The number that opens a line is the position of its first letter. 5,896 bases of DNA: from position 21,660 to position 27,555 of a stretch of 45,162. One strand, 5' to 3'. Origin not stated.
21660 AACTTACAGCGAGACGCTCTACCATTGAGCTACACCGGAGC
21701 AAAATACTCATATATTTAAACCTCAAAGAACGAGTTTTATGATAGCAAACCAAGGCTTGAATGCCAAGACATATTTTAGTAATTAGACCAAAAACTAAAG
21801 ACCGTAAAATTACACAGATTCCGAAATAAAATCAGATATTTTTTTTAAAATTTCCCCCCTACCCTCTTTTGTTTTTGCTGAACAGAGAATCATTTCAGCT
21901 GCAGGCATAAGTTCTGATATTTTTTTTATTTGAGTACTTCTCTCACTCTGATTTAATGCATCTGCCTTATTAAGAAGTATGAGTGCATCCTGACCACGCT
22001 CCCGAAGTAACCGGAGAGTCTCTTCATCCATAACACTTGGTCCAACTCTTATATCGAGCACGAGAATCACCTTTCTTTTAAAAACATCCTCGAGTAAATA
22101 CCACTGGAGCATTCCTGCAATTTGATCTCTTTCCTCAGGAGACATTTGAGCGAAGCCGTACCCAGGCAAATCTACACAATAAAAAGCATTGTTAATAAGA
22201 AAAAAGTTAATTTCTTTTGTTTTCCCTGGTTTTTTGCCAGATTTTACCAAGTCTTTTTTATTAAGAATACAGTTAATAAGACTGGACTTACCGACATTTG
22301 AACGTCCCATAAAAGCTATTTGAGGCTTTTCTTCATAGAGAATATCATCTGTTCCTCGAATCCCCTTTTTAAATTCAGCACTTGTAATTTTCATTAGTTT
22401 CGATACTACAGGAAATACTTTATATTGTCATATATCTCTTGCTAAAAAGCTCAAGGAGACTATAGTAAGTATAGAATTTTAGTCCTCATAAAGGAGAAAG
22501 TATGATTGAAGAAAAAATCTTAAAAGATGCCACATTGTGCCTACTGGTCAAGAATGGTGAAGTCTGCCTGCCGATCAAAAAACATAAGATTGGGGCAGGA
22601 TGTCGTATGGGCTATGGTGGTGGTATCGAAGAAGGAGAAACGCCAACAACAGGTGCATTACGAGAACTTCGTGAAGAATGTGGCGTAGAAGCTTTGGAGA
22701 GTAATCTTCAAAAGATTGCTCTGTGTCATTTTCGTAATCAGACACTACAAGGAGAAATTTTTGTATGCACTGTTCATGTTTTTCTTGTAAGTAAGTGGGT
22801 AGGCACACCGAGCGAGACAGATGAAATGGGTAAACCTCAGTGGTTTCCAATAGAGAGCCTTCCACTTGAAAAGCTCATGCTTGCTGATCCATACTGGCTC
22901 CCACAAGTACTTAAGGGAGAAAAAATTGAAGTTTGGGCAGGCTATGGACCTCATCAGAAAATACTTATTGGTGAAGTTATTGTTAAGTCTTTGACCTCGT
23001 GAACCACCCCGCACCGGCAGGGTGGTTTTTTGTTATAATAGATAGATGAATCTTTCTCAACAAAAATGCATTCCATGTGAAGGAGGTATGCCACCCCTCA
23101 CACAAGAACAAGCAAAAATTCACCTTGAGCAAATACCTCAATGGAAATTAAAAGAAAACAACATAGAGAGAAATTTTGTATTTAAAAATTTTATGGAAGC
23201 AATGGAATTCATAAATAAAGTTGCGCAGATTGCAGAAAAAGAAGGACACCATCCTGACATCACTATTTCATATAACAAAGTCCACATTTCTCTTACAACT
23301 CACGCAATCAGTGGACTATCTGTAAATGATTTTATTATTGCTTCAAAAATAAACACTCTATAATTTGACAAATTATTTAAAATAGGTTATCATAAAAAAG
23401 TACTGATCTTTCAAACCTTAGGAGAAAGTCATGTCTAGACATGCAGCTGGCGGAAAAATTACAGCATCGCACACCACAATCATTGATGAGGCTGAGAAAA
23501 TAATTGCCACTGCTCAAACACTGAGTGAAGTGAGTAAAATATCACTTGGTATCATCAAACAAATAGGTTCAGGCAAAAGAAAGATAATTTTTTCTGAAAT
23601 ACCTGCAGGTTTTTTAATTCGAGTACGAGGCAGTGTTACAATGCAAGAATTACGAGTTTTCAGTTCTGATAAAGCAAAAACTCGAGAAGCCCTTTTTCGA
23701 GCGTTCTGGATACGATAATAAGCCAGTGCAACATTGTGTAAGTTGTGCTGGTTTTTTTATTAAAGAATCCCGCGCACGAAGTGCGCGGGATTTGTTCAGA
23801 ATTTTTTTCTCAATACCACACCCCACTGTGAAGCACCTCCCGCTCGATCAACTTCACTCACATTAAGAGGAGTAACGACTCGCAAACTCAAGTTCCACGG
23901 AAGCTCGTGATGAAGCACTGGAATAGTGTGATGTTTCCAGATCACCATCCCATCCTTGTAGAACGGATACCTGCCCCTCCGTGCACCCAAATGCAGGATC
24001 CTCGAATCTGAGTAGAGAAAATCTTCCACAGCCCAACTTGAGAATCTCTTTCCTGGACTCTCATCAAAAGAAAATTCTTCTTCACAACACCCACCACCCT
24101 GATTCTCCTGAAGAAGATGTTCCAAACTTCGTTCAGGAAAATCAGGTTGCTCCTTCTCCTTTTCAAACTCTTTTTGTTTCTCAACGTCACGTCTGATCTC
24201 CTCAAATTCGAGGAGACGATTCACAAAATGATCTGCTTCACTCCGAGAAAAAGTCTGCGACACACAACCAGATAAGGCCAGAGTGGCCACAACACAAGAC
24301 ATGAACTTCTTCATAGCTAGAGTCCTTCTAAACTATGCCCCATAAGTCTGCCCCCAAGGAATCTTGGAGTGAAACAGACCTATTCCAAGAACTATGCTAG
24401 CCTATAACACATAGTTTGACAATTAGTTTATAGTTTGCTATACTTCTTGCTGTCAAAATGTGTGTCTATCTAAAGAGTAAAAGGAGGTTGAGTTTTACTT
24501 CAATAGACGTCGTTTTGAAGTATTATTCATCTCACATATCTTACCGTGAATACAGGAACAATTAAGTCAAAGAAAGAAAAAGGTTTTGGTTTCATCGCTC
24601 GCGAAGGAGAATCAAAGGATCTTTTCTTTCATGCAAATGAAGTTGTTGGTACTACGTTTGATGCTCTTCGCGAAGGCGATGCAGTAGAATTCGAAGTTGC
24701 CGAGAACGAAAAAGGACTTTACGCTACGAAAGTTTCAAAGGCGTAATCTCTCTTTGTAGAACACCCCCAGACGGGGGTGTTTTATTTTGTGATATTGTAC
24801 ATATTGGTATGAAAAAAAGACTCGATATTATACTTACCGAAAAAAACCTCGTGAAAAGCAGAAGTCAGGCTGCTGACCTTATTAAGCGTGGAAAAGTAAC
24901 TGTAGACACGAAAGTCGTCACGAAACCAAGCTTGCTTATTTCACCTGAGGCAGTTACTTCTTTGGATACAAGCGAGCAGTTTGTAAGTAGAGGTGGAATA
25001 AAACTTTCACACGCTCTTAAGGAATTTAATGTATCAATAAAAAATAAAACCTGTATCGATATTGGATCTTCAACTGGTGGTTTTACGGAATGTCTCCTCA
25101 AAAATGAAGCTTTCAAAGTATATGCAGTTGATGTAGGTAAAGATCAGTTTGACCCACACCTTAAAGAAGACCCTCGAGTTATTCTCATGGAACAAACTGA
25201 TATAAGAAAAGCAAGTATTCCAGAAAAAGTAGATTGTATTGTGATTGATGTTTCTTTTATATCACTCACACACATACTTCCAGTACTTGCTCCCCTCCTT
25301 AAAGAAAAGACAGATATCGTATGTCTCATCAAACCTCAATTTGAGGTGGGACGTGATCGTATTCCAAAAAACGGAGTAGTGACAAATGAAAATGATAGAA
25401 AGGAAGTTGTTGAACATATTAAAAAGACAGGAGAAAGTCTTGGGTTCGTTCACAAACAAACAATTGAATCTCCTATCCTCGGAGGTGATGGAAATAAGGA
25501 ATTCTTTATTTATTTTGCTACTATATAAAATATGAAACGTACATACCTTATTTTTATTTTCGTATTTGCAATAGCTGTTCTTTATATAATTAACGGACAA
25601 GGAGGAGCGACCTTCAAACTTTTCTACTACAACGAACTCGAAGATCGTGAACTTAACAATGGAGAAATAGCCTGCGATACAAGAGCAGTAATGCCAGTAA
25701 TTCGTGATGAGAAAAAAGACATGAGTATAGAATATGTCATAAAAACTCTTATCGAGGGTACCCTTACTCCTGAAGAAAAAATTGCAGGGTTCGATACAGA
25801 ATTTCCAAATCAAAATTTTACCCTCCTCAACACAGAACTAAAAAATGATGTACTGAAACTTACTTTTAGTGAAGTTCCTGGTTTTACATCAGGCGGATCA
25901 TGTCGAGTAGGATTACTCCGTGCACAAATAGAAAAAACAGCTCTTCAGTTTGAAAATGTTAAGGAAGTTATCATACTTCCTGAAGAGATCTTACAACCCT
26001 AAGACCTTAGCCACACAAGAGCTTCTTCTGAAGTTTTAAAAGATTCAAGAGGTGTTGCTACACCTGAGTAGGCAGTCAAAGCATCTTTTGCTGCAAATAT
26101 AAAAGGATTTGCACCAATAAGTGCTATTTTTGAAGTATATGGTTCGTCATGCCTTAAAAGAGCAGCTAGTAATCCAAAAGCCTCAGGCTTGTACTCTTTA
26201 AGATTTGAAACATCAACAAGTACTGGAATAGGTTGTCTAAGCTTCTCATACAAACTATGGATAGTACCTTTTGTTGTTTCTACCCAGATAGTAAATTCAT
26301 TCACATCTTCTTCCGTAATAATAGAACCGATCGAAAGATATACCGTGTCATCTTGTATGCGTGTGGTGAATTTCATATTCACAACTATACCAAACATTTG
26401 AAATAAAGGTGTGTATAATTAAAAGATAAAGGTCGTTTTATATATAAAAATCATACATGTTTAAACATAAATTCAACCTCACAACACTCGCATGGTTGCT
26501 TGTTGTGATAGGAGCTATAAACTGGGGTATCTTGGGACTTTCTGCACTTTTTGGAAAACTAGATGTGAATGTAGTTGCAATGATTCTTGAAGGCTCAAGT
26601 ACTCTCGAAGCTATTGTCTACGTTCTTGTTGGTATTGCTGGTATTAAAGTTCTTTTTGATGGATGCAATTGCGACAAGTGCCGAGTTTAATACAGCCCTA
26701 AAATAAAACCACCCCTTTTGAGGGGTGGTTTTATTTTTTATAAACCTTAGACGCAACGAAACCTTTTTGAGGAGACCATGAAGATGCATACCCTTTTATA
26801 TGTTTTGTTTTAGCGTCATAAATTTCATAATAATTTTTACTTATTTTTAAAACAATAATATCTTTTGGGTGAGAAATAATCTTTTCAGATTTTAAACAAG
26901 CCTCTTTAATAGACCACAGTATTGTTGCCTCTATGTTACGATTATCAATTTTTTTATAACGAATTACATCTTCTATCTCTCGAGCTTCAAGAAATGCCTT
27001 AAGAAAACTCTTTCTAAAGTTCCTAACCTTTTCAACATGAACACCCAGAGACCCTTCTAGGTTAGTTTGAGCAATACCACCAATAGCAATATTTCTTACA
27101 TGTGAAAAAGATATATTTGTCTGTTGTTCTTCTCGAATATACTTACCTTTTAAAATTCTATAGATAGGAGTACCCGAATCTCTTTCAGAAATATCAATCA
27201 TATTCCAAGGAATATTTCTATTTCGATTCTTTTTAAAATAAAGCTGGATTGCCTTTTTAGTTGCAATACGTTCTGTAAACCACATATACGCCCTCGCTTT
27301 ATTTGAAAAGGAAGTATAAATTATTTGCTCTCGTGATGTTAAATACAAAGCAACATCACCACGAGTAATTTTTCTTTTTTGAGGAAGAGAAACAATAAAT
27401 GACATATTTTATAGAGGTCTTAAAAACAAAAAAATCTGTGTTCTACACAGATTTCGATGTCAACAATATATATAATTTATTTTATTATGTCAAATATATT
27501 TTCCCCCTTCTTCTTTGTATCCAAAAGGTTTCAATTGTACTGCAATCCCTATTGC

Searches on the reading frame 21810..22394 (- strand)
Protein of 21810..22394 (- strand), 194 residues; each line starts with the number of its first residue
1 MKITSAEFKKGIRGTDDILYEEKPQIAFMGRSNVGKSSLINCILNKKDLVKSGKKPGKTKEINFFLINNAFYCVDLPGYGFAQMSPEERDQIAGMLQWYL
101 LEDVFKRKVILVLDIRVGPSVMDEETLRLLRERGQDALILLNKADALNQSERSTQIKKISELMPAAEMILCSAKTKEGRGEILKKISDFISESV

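Call 72: search_protein_families(library=pfam, proteins=[window:21810-22394:-], max_evalue=0.001)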
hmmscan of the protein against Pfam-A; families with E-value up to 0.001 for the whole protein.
window:21810-22394:- (194 aa): 4 families
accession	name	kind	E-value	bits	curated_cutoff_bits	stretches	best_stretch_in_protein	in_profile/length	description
PF01926.29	MMR_HSR1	-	1.1e-17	64.6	21.9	1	25-143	1-113/113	50S ribosome-binding GTPase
PF02421.24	FeoB_N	-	2.9e-11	43.6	27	1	25-186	2-156/156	Ferrous iron transport protein B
PF03193.22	RsgA_GTPase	-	4.2e-10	40.2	30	1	24-78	107-167/174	RsgA GTPase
PF00009.33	GTP_EFTU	-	1.6e-08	34.8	26.5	1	109-190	96-186/188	Elongation factor Tu GTP binding domain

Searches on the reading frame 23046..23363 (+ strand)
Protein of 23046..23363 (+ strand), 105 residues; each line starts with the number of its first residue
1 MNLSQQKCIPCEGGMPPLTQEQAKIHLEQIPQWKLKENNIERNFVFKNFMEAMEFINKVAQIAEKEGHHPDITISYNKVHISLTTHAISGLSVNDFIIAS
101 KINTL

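Call 72: search_protein_families(library=pfam, proteins=[window:23046-23363:+], max_evalue=0.001)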
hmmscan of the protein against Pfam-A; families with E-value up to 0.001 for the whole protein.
window:23046-23363:+ (105 aa): 1 family
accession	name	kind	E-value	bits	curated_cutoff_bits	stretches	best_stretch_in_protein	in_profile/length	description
PF01329.24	Pterin_4a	-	7.2e-34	116.2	26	1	16-104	1-90/91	Pterin 4 alpha carbinolamine dehydratase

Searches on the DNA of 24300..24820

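Call 81: search_rna_families(source=window, start=24300, end=24820, threshold=evalue, max_evalue=1)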
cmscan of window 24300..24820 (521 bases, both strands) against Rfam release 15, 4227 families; matches with E-value up to 1: 1.
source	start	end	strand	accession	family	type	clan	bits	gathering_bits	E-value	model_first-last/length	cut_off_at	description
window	24514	24787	+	RF01766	cspA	Cis-reg; thermoregulator;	-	15.4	78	0.096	1-428/428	no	cspA thermoregulator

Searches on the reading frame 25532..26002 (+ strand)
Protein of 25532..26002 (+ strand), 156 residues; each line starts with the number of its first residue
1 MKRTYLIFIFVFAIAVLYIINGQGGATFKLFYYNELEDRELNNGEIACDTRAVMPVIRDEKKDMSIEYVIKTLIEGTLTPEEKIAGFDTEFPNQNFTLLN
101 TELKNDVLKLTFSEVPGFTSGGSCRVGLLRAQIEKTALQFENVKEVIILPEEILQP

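Call 75: search_protein_families(library=pfam, proteins=[window:25532-26002:+], max_evalue=0.001)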
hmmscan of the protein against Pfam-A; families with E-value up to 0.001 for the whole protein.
window:25532-26002:+ (156 aa): 1 family
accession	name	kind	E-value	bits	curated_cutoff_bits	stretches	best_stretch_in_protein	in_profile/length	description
PF10646.14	Germane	-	3.3e-07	31.4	23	1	56-149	18-110/117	Sporulation and spore germination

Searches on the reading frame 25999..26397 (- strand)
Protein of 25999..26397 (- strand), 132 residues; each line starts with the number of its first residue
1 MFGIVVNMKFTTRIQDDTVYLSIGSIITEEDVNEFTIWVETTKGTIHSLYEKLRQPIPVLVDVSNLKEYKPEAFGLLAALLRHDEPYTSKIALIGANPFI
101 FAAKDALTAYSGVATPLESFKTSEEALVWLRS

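Call 75: search_protein_families(library=pfam, proteins=[window:25999-26397:-], max_evalue=0.001)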
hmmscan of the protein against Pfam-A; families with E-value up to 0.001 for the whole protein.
window:25999-26397:- (132 aa): 2 families
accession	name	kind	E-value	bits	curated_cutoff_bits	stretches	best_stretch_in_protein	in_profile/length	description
PF25056.1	DUF7793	-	1.1e-05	25.8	26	1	55-131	37-110/113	Domain of unknown function (DUF7793)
PF11964.13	SpoIIAA-like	-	0.00074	20.6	25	1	22-131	5-106/106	SpoIIAA-like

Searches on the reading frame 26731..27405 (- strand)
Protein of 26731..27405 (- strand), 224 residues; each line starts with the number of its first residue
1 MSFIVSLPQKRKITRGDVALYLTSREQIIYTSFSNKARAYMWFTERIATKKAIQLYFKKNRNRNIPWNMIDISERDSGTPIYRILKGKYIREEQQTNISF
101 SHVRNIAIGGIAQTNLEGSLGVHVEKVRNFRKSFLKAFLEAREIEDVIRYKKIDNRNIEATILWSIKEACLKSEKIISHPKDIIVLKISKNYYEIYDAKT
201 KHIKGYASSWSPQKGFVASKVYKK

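Call 75: search_protein_families(library=pfam, proteins=[window:26731-27405:-], max_evalue=0.001)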
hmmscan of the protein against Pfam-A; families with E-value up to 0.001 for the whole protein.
window:26731-27405:- (224 aa): 1 family
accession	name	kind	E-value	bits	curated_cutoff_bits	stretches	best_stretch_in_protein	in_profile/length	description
PF01648.25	ACPS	-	3.2e-07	30.8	25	1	120-174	2-61/111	4'-phosphopantetheinyl transferase superfamily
